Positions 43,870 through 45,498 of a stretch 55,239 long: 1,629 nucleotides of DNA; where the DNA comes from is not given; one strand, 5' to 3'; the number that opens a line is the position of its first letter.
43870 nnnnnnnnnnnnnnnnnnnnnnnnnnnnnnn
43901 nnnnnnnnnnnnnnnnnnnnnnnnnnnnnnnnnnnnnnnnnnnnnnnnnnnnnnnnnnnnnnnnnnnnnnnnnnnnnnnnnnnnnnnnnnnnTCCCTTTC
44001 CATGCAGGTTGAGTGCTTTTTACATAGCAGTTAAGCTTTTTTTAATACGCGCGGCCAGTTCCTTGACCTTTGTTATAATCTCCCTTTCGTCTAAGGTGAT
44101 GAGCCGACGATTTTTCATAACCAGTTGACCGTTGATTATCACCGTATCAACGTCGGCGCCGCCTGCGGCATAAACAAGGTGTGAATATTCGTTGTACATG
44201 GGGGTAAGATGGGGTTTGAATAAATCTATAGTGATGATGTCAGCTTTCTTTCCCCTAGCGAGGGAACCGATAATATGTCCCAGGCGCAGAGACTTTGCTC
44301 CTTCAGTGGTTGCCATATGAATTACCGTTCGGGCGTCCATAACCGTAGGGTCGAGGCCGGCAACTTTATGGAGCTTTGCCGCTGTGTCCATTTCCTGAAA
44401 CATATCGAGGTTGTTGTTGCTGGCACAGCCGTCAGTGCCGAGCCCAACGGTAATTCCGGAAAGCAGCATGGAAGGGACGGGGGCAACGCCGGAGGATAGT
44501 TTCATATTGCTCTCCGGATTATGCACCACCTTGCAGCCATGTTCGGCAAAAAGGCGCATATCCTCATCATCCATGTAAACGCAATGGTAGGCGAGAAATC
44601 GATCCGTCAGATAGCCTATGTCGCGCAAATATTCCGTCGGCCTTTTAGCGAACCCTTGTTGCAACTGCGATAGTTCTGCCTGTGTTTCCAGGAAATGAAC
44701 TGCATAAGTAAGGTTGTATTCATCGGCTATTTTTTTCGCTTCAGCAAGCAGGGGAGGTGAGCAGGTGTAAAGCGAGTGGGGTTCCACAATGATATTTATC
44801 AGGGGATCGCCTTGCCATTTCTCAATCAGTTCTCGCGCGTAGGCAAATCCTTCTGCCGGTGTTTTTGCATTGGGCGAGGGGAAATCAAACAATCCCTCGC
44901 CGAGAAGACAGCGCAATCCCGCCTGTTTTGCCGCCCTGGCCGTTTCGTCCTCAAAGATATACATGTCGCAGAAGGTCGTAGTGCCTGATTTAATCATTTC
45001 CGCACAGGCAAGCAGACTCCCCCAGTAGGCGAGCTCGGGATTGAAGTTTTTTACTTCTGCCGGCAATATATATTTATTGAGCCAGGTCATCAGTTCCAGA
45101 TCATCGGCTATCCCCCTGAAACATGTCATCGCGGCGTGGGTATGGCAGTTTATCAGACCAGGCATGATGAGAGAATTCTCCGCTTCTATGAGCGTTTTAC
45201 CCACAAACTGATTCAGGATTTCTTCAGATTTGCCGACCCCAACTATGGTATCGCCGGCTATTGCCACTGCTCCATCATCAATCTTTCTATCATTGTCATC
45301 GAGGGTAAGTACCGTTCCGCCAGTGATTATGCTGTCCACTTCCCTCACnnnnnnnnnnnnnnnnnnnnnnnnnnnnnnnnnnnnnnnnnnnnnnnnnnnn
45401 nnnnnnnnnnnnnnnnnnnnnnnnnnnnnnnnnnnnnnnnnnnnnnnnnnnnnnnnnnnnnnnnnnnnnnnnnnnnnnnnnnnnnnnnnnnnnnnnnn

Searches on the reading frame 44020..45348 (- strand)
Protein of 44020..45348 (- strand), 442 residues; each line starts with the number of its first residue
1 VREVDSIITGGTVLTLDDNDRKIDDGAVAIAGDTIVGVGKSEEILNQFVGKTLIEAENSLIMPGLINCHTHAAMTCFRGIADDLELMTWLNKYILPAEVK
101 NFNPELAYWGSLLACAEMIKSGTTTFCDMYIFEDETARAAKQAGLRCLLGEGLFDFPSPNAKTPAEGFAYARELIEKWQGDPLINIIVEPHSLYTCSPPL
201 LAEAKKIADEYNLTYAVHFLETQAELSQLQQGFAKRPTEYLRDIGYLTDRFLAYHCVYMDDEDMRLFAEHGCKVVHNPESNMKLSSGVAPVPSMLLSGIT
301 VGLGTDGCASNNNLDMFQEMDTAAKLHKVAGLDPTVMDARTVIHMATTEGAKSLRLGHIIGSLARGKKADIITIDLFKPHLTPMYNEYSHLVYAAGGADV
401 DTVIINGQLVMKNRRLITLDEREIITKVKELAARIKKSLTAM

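Call 7: search_protein_families(library=pfam, proteins=[window:44020-45348:-], max_evalue=0.001)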
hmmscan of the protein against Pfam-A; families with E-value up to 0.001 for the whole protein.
window:44020-45348:- (442 aa): 3 families
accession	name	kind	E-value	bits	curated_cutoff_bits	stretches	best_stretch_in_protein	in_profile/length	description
PF01979.26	Amidohydro_1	-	1.7e-78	264.7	25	1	61-410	2-345/345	Amidohydrolase family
PF07969.17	Amidohydro_3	-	4.4e-14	53.2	29.7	1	201-410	264-471/472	Amidohydrolase family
PF22039.1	HUTI_composite_bact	-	0.00072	19.6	25.5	0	26-45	1-20/26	Imidazolonepropionase-like composite domain, bacteria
